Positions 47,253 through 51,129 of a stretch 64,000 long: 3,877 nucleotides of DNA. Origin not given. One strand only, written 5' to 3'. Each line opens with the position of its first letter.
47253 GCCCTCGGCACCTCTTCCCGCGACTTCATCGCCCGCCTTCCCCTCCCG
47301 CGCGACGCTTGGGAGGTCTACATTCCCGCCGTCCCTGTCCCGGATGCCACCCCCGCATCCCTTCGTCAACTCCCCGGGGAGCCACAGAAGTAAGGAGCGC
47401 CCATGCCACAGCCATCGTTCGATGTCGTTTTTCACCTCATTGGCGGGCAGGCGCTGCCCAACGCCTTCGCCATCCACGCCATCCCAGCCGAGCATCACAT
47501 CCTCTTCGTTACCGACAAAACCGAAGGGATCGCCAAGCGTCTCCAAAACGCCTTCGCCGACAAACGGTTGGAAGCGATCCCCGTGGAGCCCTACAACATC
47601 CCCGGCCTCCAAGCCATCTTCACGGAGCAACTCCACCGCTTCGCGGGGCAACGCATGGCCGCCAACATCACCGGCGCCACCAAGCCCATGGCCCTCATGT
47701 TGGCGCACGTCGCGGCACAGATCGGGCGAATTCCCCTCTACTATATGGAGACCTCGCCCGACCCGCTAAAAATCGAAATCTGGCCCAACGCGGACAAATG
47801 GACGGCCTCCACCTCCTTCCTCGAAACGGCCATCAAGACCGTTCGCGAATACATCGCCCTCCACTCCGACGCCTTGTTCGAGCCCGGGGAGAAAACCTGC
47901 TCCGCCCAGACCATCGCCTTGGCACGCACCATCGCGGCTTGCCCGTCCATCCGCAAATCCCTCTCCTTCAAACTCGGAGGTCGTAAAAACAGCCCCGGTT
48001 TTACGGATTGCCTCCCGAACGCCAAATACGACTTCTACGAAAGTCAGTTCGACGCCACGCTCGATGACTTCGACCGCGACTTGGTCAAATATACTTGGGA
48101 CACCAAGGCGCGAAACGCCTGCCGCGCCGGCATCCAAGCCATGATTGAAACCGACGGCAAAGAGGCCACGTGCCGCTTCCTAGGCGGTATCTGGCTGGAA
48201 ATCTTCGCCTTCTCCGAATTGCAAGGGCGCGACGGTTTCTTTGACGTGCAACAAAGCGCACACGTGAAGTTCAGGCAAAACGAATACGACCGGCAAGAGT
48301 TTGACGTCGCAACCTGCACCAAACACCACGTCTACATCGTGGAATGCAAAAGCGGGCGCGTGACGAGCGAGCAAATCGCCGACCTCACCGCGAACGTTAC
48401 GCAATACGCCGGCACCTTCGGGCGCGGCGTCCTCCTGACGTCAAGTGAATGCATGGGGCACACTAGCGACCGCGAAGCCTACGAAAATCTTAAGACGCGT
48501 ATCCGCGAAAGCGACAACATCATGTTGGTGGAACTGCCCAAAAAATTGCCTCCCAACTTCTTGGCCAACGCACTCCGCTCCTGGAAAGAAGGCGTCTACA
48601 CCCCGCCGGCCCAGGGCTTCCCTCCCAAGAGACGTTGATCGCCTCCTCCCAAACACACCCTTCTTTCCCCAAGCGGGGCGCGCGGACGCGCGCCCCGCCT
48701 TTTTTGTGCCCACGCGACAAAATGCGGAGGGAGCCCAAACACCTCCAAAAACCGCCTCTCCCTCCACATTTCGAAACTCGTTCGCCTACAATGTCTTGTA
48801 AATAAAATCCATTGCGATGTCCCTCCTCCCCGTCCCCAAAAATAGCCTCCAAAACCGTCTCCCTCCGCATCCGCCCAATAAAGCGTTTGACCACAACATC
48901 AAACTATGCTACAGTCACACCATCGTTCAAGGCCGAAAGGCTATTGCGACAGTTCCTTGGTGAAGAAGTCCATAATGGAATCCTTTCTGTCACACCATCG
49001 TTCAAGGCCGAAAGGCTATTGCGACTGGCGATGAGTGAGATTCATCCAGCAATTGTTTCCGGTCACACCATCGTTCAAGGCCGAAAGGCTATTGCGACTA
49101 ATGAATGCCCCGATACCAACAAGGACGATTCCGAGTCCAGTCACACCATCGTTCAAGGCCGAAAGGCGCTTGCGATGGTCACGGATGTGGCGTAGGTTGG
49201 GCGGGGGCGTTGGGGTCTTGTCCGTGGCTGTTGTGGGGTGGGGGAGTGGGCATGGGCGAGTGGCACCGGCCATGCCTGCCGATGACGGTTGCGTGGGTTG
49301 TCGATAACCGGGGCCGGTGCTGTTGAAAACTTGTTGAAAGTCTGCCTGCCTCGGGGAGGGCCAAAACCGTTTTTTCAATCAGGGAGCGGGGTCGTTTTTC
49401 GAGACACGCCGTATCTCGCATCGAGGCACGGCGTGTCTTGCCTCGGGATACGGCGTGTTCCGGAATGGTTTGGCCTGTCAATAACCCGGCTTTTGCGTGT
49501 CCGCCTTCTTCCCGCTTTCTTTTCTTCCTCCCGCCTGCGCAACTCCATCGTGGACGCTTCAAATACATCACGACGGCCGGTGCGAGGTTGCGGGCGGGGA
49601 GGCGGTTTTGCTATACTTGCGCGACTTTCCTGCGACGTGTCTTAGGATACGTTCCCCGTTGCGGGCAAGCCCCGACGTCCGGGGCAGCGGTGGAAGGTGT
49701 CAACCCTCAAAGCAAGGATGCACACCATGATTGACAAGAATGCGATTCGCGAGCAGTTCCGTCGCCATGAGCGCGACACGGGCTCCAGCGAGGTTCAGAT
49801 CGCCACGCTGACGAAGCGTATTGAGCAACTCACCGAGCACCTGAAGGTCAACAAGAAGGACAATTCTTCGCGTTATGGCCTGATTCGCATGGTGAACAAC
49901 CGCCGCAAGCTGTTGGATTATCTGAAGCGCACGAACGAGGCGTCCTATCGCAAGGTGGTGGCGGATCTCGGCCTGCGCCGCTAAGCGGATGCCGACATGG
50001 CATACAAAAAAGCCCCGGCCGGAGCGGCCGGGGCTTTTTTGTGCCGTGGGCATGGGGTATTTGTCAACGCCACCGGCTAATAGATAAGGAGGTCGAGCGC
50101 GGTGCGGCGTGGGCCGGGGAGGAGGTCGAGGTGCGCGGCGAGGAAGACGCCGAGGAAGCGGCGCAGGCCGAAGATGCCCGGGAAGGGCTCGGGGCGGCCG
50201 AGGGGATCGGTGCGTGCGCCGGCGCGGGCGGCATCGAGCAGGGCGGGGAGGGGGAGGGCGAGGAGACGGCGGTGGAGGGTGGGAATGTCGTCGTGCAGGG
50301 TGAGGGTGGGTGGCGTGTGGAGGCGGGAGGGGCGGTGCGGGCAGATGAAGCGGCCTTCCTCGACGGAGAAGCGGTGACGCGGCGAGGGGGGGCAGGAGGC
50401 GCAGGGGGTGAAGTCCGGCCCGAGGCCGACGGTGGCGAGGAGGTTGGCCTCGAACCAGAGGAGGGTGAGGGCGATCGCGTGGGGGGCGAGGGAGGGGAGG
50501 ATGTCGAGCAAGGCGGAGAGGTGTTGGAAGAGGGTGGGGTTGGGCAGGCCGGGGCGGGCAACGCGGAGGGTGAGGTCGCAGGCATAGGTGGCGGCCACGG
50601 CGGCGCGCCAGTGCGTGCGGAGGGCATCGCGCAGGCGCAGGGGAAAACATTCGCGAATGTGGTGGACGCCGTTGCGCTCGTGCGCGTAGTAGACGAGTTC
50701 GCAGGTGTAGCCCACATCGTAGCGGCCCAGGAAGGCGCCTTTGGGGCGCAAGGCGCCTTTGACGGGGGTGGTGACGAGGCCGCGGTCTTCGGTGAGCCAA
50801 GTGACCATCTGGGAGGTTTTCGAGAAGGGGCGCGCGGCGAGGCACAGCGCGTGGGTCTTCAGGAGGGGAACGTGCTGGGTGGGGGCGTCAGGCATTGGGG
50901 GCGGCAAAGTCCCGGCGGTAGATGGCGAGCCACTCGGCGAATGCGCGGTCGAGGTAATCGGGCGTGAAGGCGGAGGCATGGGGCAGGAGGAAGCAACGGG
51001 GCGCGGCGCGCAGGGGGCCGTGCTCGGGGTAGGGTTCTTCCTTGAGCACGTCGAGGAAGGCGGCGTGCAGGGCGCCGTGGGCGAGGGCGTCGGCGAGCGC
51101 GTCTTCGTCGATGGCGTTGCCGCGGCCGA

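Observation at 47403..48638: Stand-alone CARF plus PD-(D/E)xK nuclease (Card1/Can2-like) beside a CRISPR array, with no cas genes within 47 kb upstream or 15 kb downstream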

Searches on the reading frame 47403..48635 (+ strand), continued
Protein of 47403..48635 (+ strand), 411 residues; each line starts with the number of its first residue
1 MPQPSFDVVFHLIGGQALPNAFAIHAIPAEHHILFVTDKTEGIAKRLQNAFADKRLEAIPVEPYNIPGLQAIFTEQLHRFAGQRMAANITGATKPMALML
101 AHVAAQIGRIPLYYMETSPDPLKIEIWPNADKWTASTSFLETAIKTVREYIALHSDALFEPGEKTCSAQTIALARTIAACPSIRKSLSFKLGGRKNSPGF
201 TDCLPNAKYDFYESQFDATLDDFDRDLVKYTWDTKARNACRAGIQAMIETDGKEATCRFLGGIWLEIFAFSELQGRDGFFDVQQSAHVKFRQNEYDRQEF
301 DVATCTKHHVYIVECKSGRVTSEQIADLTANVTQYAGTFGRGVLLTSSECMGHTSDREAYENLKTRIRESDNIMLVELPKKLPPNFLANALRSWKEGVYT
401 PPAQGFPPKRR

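Call 83: find_encoding_contigs(protein=P0284, flank=6000, max_places=5)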
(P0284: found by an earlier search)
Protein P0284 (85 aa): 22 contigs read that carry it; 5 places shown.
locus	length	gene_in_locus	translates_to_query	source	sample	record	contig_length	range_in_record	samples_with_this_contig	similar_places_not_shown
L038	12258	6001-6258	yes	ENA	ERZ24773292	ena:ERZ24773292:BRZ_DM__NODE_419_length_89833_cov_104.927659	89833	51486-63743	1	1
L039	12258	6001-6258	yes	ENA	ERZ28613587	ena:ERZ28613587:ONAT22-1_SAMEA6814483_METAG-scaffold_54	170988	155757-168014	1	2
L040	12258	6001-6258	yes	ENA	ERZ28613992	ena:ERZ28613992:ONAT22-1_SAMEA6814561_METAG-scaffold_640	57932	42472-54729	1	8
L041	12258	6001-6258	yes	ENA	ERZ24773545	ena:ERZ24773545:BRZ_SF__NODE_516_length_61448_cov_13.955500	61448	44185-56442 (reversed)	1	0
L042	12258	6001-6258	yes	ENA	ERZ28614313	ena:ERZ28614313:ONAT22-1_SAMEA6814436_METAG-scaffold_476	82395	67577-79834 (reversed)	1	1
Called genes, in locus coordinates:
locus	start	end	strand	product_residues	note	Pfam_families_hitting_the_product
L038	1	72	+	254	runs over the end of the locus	-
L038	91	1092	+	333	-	-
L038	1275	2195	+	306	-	-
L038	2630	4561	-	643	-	PF00580:UvrD-helicase, PF13245:AAA_19, PF13604:AAA_30 (faint), PF13361:UvrD_C, PF01443:Viral_helicase1 (weak), PF13538:UvrD_C_2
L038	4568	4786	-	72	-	-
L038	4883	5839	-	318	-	PF01370:Epimerase, PF07993:NAD_binding_4 (faint), PF16363:GDP_Man_Dehyd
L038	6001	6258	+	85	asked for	PF00312:Ribosomal_S15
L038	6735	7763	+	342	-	PF01476:LysM, PF23446:LysM1_NFP_LYK (faint), PF23462:LysM3_NFP (faint), PF23473:LysM3_LYK4_5 (faint), PF01476:LysM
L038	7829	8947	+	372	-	PF01098:FTSW_RODA_SPOVE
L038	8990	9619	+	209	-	PF00702:Hydrolase, PF12710:HAD (weak), PF13419:HAD_2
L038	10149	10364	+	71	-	PF00403:HMA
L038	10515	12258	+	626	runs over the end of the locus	PF00122:E1-E2_ATPase, PF00702:Hydrolase, PF08282:Hydrolase_3 (weak)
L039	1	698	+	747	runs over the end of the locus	PF00092:VWA, PF13519:VWA_2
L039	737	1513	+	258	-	PF01210:NAD_Gly3P_dh_N (faint), PF02558:ApbA (weak), PF03446:NAD_binding_2 (weak), PF03807:F420_oxidored, PF14748:P5CR_dimer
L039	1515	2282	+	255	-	PF00696:AA_kinase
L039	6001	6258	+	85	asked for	PF00312:Ribosomal_S15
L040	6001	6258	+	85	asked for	PF00312:Ribosomal_S15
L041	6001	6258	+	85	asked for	PF00312:Ribosomal_S15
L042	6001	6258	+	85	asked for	PF00312:Ribosomal_S15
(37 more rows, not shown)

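Call 89: find_encoding_contigs(protein=P0430, flank=10000, max_places=10)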
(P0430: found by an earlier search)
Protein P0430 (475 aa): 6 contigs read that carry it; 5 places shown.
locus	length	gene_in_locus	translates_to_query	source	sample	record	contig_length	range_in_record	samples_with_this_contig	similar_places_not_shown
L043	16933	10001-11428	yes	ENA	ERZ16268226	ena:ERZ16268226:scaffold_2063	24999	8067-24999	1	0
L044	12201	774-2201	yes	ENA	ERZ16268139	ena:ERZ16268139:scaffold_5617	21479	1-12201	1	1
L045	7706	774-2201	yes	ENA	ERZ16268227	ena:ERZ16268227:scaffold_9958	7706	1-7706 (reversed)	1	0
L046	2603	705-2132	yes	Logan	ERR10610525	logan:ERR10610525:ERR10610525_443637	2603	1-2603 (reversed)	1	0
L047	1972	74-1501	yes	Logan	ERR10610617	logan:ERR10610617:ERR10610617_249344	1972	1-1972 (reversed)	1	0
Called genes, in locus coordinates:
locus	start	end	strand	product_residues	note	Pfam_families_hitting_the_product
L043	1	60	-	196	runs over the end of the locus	-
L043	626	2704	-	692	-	-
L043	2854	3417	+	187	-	PF08207:EFP_N, PF01132:EFP, PF09285:Elong-fact-P_C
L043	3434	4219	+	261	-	-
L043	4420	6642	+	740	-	PF14498:Glyco_hyd_65N_2, PF22124:Glyco_hydro_95_cat, PF21307:Glyco_hydro_95_C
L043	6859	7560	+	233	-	PF07589:PEP_exosort_dom (weak)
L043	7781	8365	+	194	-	PF07589:PEP_exosort_dom (weak)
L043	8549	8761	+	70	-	PF13310:Virulence_RhuM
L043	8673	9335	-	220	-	-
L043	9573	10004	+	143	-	-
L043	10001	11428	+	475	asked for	PF12469:Cmr2_N (weak), PF22335:Cas10-Cmr2_palm2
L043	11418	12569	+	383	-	PF09700:Cas_Cmr3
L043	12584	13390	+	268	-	PF03787:RAMPs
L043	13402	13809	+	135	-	PF09701:Cas_Cmr5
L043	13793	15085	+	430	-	PF03787:RAMPs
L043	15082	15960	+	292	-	PF03787:RAMPs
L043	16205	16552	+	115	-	PF09827:CRISPR_Cas2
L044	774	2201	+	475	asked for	PF12469:Cmr2_N (weak), PF22335:Cas10-Cmr2_palm2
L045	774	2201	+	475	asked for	PF12469:Cmr2_N (weak), PF22335:Cas10-Cmr2_palm2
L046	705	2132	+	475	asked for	PF12469:Cmr2_N (weak), PF22335:Cas10-Cmr2_palm2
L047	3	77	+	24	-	?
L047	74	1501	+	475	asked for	PF12469:Cmr2_N (weak), PF22335:Cas10-Cmr2_palm2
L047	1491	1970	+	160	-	?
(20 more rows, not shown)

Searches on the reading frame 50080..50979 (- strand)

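Call 21: search_protein_families(library=pfam, proteins=[window:50080-50979:-], max_evalue=0.00001)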
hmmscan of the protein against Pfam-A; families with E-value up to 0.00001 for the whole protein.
window:50080-50979:- (300 aa): 2 families
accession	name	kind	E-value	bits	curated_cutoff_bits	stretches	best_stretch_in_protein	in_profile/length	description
PF02565.21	RecO_C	-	9.5e-14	51.9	22.1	1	122-216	2-95/157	Recombination protein O C terminal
PF11967.14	RecO_N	-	2.2e-08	34.4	27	1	40-112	4-75/80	Recombination protein O N terminal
